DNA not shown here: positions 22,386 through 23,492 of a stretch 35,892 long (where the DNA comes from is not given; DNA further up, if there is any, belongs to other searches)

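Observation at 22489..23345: Low-GC single-gene moron between tail gene D and the immunity region: candidate anti-phage effector with an R-x4-H motif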

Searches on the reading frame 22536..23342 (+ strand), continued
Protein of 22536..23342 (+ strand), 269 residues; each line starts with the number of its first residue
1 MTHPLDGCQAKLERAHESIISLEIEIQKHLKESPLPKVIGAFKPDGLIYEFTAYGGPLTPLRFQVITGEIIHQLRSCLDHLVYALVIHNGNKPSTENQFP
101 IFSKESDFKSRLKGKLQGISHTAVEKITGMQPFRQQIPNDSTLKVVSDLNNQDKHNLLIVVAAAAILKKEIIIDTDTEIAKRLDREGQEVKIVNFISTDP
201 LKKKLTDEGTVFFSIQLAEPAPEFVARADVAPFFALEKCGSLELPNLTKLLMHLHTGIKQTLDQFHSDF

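Call 36: search_protein_families(library=phrogs, alignment_id=A2, max_evalue=0.01)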
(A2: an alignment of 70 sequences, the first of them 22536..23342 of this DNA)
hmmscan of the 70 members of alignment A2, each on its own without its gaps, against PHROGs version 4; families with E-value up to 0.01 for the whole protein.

A. member 1, window:22536-23342:+ (269 aa): 0 families

B. families by the number of members that match (of 70 scanned): 2 families
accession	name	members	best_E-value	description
phrog_18074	-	2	0.00051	-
phrog_9906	-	1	0.00014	-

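Call 37: fold_search(model_id=the predicted structure, library=viral)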
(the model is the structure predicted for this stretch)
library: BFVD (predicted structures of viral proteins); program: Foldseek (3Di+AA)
matches with E <= 10: 268; with E <= 0.001: 2
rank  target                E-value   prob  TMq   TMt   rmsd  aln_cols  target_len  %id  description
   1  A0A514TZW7            1.5e-15  1.00  0.65  0.63   7.0       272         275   22  (no name in the UniProt tables at hand)
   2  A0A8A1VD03            3.1e-06  1.00  0.47  0.60   5.2       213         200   18  (no name in the UniProt tables at hand)
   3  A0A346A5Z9            1.1e-01  0.06  0.13  0.13  16.4       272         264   13  (no name in the UniProt tables at hand)
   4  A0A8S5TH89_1          3.0e-01  0.05  0.11  0.04  18.2       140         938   11  Tail protein [Siphoviridae sp. ctuBK6]
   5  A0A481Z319            4.4e-01  0.04  0.08  0.16  18.3        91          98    9  Uncharacterized protein [Pithovirus LCPAC101]
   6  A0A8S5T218            4.7e-01  0.03  0.07  0.10  20.2       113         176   16  Replication initiator A family protein [Myoviridae sp. ctqfO1]
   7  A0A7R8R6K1            4.7e-01  0.02  0.11  0.11  25.7       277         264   12  Uncharacterized protein [Klebsiella phage vB_KvM-Eowyn]
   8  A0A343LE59            5.9e-01  0.03  0.13  0.12  26.9       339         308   10  Phage head morphogenesis domain-containing protein [Leptospira phage LE3]
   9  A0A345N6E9            6.2e-01  0.02  0.11  0.12  22.7       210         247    8  (no name in the UniProt tables at hand)
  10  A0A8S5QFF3            7.4e-01  0.25  0.21  0.35   8.1       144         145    8  HEPN domain-containing protein [Siphoviridae sp. ct73D3]
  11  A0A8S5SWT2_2          7.4e-01  0.04  0.13  0.04  22.4       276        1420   10  Minor tail protein [Siphoviridae sp. ctZHD14]
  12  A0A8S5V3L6            8.3e-01  0.07  0.14  0.23  17.6       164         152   11  Uncharacterized protein [Myoviridae sp. ctk6V34]
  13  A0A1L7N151            9.2e-01  0.03  0.16  0.11  21.0       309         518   10  Uncharacterized protein [Ralstonia phage RP12]
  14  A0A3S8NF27            1.0e+00  0.08  0.08  0.18  13.7        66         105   20  Uncharacterized protein [Sulfolobales Beppu filamentous virus 3]
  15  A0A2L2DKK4            1.2e+00  0.02  0.08  0.12  17.2       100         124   10  Uncharacterized protein [Acanthamoeba polyphaga mimivirus]
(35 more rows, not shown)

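Call 39: find_related_loci(query=A2, collection=genome_contigs, flank=8000)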
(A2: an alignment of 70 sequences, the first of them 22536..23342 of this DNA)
Query A2 (269 aa) in genome_contigs; peptide patterns used: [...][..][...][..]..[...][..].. (x = any residue, [..] = any of these).
390 stretches matched a pattern; 346 encode a relative of the query (tblastn E <= 1e-3); the best 80 are kept; 80 distinct loci.
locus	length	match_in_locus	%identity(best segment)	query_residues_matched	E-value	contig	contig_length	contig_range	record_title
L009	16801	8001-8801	39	1-269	4e-57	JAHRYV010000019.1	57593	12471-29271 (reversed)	MAG: Curvibacter sp. isolate AG1 NODE_237_length_57593_cov_10.037645, whole genome shotgun sequence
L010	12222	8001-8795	42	5-269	3e-56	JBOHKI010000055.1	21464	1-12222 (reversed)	MAG: Rhizomicrobium sp. isolate SE1506_concoct.bin.26 NODE_517_length_21464_cov_2.659371, whole genome shotgun sequence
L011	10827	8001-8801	41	1-269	7e-54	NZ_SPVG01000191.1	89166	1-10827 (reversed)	Duganella callida strain DN04 EFN1C9WPT6, whole genome shotgun sequence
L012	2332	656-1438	38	1-265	2e-51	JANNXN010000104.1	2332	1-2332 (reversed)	MAG: Rhodobiaceae bacterium isolate VAR_34_metabat_180 VAR_34_k141_2848987, whole genome shotgun sequence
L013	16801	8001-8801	39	1-269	1e-50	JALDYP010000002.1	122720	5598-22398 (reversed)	MAG: Methylophilus sp. isolate MCT-ROC-04 NODE_43_length_122720_cov_21.947043, whole genome shotgun sequence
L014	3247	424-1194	39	8-267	4e-48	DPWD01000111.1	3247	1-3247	MAG TPA_asm: Hyphomonadaceae bacterium isolate UBA12322 contig_15058, whole genome shotgun sequence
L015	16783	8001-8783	37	1-269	2e-45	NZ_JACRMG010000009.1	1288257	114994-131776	MAG: Bradyrhizobium sp. isolate NC_groundwater_1901_Pr3_S2p5_64_30 SR2-18-S2p5_coassembly_scaffold_31249, whole genome s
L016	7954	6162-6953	36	1-269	5e-45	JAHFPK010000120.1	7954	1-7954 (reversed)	MAG: Hyphomicrobiales bacterium isolate nzgw525 NODE_16331_length_7955_cov_4.385244, whole genome shotgun sequence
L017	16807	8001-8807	36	1-269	6e-44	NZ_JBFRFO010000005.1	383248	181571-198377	Hyphomicrobium sp. 2TAF46 SCAFFOLD_4, whole genome shotgun sequence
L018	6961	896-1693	38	1-269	1e-43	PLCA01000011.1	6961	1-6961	MAG: Gemmatimonadetes bacterium isolate palsa_1239 73.20111000_P3M.22_contig_2674, whole genome shotgun sequence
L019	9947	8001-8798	35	1-269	2e-40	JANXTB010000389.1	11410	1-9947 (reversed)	MAG: Hyphomicrobiales bacterium isolate 338R_metabat_132 338R_k141_220339, whole genome shotgun sequence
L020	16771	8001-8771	35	1-251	1e-36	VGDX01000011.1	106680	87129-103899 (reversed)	MAG: Alphaproteobacteria bacterium isolate M_DeepCast_65m_m2_016 M_DeepCast_65m_m2_016_Ga0194120_10000201, whole genome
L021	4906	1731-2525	36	1-269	8e-35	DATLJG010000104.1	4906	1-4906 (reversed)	MAG TPA_asm: Hyphomicrobium sp. isolate SMAG_U13690 k141_742, whole genome shotgun sequence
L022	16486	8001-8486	42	4-164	1e-31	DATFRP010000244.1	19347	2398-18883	MAG TPA_asm: Vicinamibacterales bacterium isolate SMAG_U9361 k141_2101273, whole genome shotgun sequence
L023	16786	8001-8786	34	3-269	2e-29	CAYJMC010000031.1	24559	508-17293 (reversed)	MAG TPA_asm: uncultured Anaerolineaceae bacterium isolate ERP124720_co1_127 genome assembly, contig: NODE_2680_length_24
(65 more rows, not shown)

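Call 40: find_related_loci(query=A2, collection=viral_contigs, flank=8000)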
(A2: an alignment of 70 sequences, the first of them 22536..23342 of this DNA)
Query A2 (269 aa) in viral_contigs; peptide patterns used: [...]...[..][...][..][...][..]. (x = any residue, [..] = any of these).
72 stretches matched a pattern; 7 encode a relative of the query (tblastn E <= 1e-3); 7 distinct loci.
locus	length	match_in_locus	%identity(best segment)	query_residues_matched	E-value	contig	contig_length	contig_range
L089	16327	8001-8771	32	1-269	5e-37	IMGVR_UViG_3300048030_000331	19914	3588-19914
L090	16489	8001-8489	35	7-164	2e-17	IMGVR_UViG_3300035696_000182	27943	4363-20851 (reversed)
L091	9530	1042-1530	35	7-164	2e-17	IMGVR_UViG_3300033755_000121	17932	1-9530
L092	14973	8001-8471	33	11-161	8e-14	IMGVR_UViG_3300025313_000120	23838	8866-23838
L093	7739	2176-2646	33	11-161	7e-14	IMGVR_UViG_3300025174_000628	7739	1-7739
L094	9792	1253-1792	29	1-168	6e-12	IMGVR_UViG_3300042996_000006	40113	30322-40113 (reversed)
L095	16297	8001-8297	38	64-168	3e-9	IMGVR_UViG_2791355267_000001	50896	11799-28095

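Call 54: find_homologous_proteins(query=A2, max_evalue=0.00001)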
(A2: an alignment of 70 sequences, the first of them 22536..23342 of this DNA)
Query A2 (70 sequences) (269 aa, profile of the alignment): 412 proteins with E <= 0.00001 among 8000 candidates; the best 120 are listed.
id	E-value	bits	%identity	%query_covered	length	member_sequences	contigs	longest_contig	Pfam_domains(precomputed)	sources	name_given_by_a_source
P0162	1.2e-101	358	43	100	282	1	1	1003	-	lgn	-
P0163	2.7e-100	353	45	100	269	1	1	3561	-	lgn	-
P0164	5.5e-98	346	45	100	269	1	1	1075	-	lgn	-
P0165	7.3e-92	326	38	99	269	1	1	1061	-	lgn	-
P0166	6.6e-91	323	42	100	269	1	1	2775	-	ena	-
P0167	3.4e-90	320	42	100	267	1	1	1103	-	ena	-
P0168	1.1e-88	315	41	100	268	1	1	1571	-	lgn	-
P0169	8.0e-88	312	38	100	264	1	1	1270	-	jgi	jgi:hypothetical protein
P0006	2.3e-87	311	45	99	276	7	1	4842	-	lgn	-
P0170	7.4e-87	309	46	100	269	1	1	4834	-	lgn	-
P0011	1.1e-86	309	38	100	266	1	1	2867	-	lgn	-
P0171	3.3e-86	307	42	100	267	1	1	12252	-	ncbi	-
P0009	2.6e-85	304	42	100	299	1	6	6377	-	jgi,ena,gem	-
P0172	5.0e-85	303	44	100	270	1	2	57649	-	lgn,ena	-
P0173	2.2e-83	298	42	99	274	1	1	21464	-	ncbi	ncbi:MAG: hypothetical protein ACREHE_13880 [Rhizomicrobium sp.]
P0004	1.7e-79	285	78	100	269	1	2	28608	-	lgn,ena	-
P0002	3.8e-78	281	81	100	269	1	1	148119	-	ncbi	ncbi:hypothetical protein [Pseudomonas corrugata]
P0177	6.3e-76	273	33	99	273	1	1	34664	-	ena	-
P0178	8.0e-76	273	45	99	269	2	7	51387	-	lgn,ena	-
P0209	4.5e-69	251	35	61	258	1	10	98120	-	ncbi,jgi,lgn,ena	jgi:hypothetical protein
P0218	1.9e-68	249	35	61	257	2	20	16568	-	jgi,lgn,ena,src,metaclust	jgi:hypothetical protein|metaclust:\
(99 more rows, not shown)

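Call 66: find_encoding_contigs(protein=P0172, flank=7000, max_places=2)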
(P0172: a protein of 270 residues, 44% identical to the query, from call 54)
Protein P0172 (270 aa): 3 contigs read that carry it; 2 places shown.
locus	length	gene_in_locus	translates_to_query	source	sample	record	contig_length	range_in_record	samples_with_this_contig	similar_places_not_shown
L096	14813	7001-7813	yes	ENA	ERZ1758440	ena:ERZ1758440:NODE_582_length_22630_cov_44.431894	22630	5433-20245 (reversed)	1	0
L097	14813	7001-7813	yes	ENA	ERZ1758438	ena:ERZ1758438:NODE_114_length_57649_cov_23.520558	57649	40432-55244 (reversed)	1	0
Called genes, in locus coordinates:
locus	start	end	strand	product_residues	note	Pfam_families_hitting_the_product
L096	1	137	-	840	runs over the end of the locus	?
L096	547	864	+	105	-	-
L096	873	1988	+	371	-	PF00196:GerE, PF08281:Sigma70_r4_2 (weak), PF13384:HTH_23 (weak)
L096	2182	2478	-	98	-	-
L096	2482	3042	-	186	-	PF13274:SocA_Panacea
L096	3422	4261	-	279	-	-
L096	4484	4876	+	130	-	-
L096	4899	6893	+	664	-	PF02518:HATPase_c (weak), PF13589:HATPase_c_3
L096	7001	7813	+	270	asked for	-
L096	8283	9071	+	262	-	-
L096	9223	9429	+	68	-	PF12728:HTH_17 (weak)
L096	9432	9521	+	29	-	-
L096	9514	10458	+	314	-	-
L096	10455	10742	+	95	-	PF12728:HTH_17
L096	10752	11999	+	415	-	PF00589:Phage_integrase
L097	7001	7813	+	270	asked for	-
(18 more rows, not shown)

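Call 67: find_encoding_contigs(protein=P0178, flank=7000, max_places=4)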
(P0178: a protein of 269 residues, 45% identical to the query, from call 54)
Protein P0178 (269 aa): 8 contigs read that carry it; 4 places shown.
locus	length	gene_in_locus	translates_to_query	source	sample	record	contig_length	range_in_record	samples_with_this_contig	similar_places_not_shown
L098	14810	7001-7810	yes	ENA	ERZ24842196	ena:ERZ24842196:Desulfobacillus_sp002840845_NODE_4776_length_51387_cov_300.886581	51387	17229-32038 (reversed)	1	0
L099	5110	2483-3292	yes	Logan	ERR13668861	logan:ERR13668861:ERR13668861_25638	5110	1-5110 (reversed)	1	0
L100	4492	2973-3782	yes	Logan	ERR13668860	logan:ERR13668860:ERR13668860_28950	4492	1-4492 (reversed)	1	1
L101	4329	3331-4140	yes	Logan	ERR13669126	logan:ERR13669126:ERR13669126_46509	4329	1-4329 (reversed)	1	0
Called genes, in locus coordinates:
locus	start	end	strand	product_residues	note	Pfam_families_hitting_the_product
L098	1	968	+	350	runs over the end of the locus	PF13489:Methyltransf_23, PF01135:PCMT (weak), PF01209:Ubie_methyltran, PF08241:Methyltransf_11, PF08242:Methyltransf_12, PF13649:Methyltransf_25, PF13847:Methyltransf_31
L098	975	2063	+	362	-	PF01384:PHO4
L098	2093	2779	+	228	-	PF00702:Hydrolase, PF12710:HAD (weak), PF13419:HAD_2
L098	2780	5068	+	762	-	PF07992:Pyr_redox_2, PF00586:AIRS, PF02769:AIRS_C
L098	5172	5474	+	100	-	PF09907:HigB_toxin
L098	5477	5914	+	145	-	PF01381:HTH_3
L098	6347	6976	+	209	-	-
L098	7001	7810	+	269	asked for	-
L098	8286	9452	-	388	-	PF14319:Zn_Tnp_IS91, PF04986:Y2_Tnp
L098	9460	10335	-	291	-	PF02899:Phage_int_SAM_1 (faint), PF13495:Phage_int_SAM_4, PF00589:Phage_integrase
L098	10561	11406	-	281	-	PF12852:Cupin_6, PF12833:HTH_18, PF00165:HTH_AraC (weak)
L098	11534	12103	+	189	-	PF02627:CMD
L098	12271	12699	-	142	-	PF00376:MerR, PF13411:MerR_1, PF09278:MerR-DNA-bind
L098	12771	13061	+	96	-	PF11431:Transport_MerF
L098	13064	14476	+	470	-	PF03486:HI0933_like (faint), PF07992:Pyr_redox_2, PF13738:Pyr_redox_3, PF00070:Pyr_redox, PF02852:Pyr_redox_dim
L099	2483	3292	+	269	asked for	-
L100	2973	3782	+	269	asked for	-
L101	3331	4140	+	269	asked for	-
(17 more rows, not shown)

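Call 68: find_encoding_contigs(protein=P0177, flank=7000, max_places=2)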
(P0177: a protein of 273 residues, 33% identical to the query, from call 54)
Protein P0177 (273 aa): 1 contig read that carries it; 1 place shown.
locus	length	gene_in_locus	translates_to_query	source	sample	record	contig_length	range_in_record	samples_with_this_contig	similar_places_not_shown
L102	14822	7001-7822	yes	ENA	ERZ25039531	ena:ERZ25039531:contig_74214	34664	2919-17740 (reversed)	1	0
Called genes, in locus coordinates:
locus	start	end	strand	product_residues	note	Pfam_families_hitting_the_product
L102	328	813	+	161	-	PF13701:DDE_Tnp_1_4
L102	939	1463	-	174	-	-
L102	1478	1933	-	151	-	-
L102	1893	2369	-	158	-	-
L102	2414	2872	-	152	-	-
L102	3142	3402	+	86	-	PF07693:KAP_NTPase (weak)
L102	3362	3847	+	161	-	PF07693:KAP_NTPase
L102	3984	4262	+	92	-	-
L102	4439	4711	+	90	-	-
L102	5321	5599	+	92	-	-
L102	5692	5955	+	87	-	-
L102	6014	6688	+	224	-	PF20118:DUF6508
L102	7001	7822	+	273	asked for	-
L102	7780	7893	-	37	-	-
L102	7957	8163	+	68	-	-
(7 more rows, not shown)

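Call 82: search_protein_families(library=pfam, alignment_id=A6, max_evalue=0.0001)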
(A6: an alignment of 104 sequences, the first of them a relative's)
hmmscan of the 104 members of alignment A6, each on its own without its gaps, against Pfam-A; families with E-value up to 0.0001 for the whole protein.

A. member 1, L009:6332-7681:+ (450 aa): 0 families

B. families by the number of members that match (of 104 scanned): 101 families (the first 25 are shown)
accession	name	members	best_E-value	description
PF01420.25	Methylase_S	2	5e-29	Type I restriction modification DNA specificity domain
PF04389.22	Peptidase_M28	2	1.8e-28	Peptidase family M28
PF13289.12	SIR2_2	2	1.9e-22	SIR2-like domain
PF07883.17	Cupin_2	2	2e-17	Cupin domain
PF01546.33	Peptidase_M20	2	3e-11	Peptidase family M20/M25/M40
PF05899.18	Cupin_3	2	1.4e-06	EutQ-like cupin domain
PF09550.16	Phage_TAC_6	2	5.3e-05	Phage tail assembly chaperone protein, TAC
PF04551.19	GcpE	1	7.9e-115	GcpE protein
PF01078.27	Mg_chelatase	1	7e-93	Magnesium chelatase, subunit ChlI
PF02163.28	Peptidase_M50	1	9.8e-63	Peptidase family M50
PF02542.21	YgbB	1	1.5e-57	YgbB family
PF07690.21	MFS_1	1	1.7e-52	Major Facilitator Superfamily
PF01063.24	Aminotran_4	1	4.3e-49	Amino-transferase class IV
PF09828.14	ChrB_C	1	8.9e-45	ChrB, C-terminal domain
PF14014.11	DUF4230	1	7.2e-37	Protein of unknown function (DUF4230)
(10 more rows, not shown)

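Call 91: find_encoding_contigs(protein=P0218, flank=4000, max_places=8)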
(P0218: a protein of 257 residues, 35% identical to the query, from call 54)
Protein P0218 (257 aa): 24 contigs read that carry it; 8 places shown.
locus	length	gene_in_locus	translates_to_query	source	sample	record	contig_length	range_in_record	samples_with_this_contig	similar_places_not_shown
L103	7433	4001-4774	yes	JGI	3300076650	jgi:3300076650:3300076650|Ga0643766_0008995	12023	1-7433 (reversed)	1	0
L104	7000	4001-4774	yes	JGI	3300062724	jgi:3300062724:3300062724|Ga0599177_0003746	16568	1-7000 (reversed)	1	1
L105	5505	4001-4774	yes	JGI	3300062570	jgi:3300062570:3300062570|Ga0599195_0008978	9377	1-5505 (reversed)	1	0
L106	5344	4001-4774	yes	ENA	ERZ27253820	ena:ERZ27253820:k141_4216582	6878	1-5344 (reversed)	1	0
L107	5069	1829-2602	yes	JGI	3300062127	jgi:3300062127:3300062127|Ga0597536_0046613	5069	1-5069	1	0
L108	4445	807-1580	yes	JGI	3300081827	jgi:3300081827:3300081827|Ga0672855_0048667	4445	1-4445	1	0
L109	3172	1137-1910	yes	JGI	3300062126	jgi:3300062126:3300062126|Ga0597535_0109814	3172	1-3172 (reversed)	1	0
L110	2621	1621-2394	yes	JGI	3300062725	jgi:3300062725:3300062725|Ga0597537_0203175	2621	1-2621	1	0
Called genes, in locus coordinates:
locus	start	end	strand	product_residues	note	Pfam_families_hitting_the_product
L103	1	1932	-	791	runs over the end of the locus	PF13525:YfiO (faint), PF11741:AMIN, PF01520:Amidase_3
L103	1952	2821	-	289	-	PF01464:SLT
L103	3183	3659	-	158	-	PF03544:TonB_C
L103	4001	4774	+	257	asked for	-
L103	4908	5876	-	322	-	PF12760:Zn_ribbon_IS1595, PF12762:DDE_Tnp_IS1595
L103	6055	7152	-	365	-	PF13177:DNA_pol3_delta2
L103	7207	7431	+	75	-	?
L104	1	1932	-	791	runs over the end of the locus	PF13525:YfiO (faint), PF11741:AMIN, PF01520:Amidase_3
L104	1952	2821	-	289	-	PF01464:SLT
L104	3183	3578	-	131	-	PF03544:TonB_C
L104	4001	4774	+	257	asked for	-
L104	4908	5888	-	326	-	PF12760:Zn_ribbon_IS1595, PF12762:DDE_Tnp_IS1595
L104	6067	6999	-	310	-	?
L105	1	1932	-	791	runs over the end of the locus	PF13525:YfiO (faint), PF11741:AMIN, PF01520:Amidase_3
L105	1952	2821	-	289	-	PF01464:SLT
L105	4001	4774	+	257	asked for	-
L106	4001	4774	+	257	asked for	-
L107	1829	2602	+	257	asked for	-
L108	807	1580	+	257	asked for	-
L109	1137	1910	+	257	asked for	-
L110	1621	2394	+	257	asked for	-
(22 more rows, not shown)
